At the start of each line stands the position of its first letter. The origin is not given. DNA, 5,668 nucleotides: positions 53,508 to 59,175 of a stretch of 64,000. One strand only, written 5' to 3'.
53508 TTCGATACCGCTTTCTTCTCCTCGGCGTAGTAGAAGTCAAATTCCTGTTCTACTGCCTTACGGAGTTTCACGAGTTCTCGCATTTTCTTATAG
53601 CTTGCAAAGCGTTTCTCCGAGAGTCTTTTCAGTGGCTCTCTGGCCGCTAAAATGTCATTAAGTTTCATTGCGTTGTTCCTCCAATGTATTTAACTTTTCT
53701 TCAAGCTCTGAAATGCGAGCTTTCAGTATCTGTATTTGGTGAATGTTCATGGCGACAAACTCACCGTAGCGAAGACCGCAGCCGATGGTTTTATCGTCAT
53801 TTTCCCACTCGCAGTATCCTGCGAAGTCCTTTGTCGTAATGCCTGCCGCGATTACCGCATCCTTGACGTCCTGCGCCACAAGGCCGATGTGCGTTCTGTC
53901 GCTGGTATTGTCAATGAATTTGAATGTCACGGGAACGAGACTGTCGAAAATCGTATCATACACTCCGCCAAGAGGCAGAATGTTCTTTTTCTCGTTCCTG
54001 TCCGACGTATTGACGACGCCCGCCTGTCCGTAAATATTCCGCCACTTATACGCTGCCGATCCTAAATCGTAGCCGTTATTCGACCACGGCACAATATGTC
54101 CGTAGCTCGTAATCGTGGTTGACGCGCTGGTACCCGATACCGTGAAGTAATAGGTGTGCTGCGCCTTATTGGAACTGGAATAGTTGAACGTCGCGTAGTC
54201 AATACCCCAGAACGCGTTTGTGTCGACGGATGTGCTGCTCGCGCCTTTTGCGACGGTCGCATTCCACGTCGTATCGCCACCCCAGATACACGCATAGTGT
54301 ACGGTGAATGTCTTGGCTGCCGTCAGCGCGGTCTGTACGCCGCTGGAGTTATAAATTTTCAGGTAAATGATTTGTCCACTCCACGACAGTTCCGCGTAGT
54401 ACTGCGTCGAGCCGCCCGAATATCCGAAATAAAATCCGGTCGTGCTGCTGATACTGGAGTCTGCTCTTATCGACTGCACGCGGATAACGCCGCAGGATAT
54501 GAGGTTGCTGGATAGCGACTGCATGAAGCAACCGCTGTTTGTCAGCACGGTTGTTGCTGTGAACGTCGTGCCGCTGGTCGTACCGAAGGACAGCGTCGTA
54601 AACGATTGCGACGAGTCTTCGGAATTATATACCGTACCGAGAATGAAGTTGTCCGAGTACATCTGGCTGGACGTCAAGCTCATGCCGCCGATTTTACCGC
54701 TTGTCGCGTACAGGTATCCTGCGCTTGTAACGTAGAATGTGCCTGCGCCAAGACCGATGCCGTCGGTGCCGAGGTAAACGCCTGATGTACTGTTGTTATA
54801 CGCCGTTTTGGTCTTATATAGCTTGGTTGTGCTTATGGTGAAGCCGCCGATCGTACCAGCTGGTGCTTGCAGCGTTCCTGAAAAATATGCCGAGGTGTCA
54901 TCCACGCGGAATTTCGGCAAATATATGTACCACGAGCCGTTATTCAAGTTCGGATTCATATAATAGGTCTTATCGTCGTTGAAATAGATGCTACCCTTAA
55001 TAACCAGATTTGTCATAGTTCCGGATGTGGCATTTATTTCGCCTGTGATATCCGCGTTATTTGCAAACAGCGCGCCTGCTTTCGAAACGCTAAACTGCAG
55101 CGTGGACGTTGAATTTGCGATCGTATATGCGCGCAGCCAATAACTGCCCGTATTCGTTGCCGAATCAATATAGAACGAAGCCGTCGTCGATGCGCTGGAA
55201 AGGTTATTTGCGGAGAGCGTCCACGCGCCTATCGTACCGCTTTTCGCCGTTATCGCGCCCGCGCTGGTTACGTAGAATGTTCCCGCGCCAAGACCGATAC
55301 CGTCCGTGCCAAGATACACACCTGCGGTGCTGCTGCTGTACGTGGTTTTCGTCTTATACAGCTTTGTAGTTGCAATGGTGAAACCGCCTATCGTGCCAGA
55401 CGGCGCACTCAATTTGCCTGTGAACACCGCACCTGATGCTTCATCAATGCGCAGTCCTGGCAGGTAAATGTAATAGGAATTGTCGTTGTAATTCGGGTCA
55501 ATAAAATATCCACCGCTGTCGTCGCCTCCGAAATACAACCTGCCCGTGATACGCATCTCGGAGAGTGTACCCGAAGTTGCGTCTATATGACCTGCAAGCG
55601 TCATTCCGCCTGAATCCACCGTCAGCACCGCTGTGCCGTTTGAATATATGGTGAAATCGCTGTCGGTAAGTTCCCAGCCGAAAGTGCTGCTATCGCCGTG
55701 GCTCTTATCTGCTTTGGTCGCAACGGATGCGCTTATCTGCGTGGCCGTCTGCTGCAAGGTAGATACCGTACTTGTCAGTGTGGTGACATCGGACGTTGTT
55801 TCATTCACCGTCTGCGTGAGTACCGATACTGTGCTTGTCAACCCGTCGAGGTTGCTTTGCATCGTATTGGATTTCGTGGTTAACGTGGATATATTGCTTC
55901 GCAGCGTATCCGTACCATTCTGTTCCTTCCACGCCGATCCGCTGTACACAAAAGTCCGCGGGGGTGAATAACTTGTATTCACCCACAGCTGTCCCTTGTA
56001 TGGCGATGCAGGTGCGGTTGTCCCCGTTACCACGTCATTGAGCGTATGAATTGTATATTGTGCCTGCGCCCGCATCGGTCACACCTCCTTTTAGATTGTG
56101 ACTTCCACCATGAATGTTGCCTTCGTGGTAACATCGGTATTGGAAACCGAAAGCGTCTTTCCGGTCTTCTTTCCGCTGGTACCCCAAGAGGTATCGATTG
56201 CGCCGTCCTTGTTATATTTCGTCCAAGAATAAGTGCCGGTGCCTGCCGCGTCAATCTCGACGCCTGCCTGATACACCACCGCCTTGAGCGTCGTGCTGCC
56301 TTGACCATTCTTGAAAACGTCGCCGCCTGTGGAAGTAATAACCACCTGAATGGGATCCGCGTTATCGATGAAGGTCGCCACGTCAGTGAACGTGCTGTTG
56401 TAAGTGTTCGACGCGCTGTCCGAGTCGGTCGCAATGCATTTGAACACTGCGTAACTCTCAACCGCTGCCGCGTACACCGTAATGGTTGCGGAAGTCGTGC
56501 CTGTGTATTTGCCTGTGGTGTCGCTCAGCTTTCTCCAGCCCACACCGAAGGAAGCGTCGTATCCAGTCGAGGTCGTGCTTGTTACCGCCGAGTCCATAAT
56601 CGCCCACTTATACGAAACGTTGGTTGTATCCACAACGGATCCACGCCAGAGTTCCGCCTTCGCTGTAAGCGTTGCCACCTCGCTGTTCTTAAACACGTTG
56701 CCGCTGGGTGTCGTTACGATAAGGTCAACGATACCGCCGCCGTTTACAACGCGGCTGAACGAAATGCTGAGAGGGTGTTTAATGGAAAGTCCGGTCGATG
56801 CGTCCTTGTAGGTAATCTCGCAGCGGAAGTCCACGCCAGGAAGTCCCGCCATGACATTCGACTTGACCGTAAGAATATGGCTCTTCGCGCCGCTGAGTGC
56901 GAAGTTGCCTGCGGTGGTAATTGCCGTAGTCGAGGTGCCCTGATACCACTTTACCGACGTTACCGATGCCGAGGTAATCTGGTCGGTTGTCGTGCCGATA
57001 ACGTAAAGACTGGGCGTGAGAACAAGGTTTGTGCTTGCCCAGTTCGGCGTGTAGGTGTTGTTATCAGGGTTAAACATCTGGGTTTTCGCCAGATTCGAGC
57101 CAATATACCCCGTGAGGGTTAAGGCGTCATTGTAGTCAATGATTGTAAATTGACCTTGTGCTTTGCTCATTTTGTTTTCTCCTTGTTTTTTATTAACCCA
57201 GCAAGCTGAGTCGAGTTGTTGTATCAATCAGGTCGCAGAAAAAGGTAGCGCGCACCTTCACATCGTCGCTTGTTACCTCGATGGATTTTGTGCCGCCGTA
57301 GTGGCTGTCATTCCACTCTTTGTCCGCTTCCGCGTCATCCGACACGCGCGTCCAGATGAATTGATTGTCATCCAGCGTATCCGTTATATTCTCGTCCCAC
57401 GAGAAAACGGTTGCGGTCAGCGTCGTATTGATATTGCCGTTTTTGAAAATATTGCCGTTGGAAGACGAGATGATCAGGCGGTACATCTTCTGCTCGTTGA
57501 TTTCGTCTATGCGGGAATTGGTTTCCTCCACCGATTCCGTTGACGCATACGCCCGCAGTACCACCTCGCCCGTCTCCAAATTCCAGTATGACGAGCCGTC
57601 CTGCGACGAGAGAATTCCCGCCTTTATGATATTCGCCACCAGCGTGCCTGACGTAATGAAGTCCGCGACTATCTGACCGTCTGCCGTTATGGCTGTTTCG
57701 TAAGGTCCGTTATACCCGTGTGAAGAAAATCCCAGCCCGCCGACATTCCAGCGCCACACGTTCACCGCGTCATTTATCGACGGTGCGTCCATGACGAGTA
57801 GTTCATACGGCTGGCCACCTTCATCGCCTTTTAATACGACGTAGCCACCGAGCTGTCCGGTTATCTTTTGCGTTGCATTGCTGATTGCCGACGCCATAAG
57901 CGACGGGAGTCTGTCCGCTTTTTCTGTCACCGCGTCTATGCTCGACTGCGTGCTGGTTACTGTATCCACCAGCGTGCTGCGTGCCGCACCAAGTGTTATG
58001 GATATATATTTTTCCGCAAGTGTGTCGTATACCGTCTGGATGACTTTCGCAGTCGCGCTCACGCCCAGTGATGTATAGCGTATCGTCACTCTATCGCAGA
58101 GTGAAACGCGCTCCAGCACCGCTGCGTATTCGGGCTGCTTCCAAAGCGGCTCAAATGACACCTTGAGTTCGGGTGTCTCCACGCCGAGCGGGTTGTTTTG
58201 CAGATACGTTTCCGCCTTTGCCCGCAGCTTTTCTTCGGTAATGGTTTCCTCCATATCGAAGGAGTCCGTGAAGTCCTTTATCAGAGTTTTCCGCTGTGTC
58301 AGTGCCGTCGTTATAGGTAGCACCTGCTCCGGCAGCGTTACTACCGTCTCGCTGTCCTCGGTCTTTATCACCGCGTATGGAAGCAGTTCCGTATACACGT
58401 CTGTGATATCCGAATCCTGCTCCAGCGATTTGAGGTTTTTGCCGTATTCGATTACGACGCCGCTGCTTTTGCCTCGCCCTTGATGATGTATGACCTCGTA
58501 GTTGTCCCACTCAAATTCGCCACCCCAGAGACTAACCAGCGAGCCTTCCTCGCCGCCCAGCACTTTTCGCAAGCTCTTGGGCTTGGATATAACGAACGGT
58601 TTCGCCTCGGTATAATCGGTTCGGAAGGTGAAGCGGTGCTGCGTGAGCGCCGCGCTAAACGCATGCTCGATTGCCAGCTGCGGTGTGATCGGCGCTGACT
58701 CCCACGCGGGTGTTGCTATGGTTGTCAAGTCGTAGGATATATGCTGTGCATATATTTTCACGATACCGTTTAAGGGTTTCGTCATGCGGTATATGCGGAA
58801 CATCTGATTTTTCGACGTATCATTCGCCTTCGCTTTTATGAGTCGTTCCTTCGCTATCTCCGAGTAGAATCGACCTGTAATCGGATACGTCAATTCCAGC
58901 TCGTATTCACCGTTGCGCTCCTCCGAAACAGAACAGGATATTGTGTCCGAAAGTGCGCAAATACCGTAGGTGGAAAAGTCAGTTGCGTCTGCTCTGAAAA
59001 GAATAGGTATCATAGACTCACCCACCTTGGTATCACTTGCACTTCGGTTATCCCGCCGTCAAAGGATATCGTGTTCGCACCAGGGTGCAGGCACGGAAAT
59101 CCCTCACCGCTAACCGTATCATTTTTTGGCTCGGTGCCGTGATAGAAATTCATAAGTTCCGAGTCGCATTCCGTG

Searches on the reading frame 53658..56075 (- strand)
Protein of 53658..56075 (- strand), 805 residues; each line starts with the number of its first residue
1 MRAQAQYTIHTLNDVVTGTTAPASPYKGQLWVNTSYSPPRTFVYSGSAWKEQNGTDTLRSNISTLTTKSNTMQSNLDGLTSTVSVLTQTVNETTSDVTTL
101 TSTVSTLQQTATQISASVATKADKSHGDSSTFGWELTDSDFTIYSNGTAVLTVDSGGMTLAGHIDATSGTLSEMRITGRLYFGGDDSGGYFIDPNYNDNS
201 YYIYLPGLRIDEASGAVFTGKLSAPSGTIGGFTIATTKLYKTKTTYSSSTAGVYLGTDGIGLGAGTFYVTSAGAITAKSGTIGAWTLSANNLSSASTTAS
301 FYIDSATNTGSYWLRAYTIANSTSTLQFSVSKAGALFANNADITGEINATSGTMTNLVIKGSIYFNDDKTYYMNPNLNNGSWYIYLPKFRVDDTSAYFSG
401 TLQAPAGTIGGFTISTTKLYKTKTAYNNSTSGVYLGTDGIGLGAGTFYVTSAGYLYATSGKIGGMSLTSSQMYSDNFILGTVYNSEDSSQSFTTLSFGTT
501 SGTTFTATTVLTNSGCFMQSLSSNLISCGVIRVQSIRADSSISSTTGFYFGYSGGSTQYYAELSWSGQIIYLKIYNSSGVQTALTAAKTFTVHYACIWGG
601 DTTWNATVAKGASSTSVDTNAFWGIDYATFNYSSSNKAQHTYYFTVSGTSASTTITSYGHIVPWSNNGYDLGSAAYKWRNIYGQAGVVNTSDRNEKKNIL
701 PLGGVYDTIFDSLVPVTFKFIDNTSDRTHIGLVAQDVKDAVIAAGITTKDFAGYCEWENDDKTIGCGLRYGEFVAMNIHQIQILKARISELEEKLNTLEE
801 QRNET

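Call 75: search_protein_families(library=phrogs, proteins=[window:53658-56075:-], max_evalue=0.001)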
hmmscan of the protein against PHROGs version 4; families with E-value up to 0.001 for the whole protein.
window:53658-56075:- (805 aa): 6 families
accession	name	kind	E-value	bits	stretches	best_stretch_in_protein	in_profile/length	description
phrog_7121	-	tail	4.1e-14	52.6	1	359-800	606-925/927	tail fiber protein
phrog_17635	-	tail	5.1e-11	42.5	1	514-762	441-679/721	tail fiber protein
phrog_15695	-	tail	1.6e-09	37.1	1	583-794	1023-1240/1284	tail fiber protein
phrog_31154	-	unknown function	6.7e-07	30.1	1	673-774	142-243/248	-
phrog_1171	-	tail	2.4e-05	23.9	1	80-756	380-876/954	tail spike protein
phrog_11032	-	tail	0.00012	21.6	0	658-798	489-640/643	tail protein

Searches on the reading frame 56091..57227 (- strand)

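Call 75: search_protein_families(library=phrogs, proteins=[window:56091-57227:-], max_evalue=0.001)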
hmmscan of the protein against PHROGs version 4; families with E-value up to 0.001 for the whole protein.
window:56091-57227:- (378 aa): 10 families
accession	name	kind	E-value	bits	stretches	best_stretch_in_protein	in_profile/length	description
phrog_3267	-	tail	6e-117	391.9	1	20-377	3-367/369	tail protein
phrog_6613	-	tail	1.5e-29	103.5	1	20-377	3-272/1260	tail protein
phrog_6253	-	tail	1.4e-11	45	1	184-375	396-584/589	minor tail protein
phrog_2929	-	tail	7.5e-09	34.4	1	276-375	575-678/1939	tail fiber protein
phrog_26822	-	unknown function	2.9e-08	33.7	1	262-377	403-516/530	-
phrog_4798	-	tail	7.4e-08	32.1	1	284-368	404-487/796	tail protein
phrog_2204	-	other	1.4e-07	31.4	1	253-376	626-748/764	glycerophosphoryl diester phosphodiesterase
phrog_6468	-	tail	3.7e-07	29.2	1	281-377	400-484/1366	tail fiber protein; host specificity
phrog_17422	-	unknown function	4e-06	25.9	1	270-375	833-943/961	-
phrog_35697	-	tail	3.8e-05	23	1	283-377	954-1049/1052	tail fiber protein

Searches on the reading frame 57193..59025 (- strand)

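Call 75: search_protein_families(library=phrogs, proteins=[window:57193-59025:-], max_evalue=0.001)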
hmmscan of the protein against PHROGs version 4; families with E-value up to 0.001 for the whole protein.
window:57193-59025:- (610 aa): 28 families (the best 25 are shown)
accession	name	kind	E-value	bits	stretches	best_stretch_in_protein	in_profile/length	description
phrog_1067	-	head and packaging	3e-142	477.1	1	3-592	4-573/991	minor head protein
phrog_5555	-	tail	6.3e-89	300.3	1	6-491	1-481/788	tail protein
phrog_2270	-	unknown function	9.8e-59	200.8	1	8-368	2-351/637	-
phrog_13289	-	tail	2.7e-57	195.6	1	9-380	4-383/938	tail protein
phrog_7142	-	tail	2.3e-55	189.3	1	5-229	1-223/622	tail protein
phrog_1330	-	tail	5e-50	171.4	1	4-384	4-398/1361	tail protein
phrog_12493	-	tail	5.1e-50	171.3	2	5-227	3-234/950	tail protein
phrog_33972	-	tail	9.1e-28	97.8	2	9-217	6-217/714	tail protein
phrog_2189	-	tail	4.6e-27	95.3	1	24-380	18-357/971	tail protein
phrog_7043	-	tail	4.5e-24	86.1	1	53-478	57-476/1077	tail protein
phrog_2929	-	tail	6.9e-24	84.3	1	495-600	575-680/1939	tail fiber protein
phrog_26822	-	unknown function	3.9e-23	82.8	1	501-599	416-515/530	-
phrog_9886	-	unknown function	4e-23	82.2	1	183-465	186-472/940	-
phrog_2204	-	other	2.6e-22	80.1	1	494-599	643-748/764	glycerophosphoryl diester phosphodiesterase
phrog_8687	-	other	3.3e-22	79.5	1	111-349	12-247/599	tail protein with peptidase activity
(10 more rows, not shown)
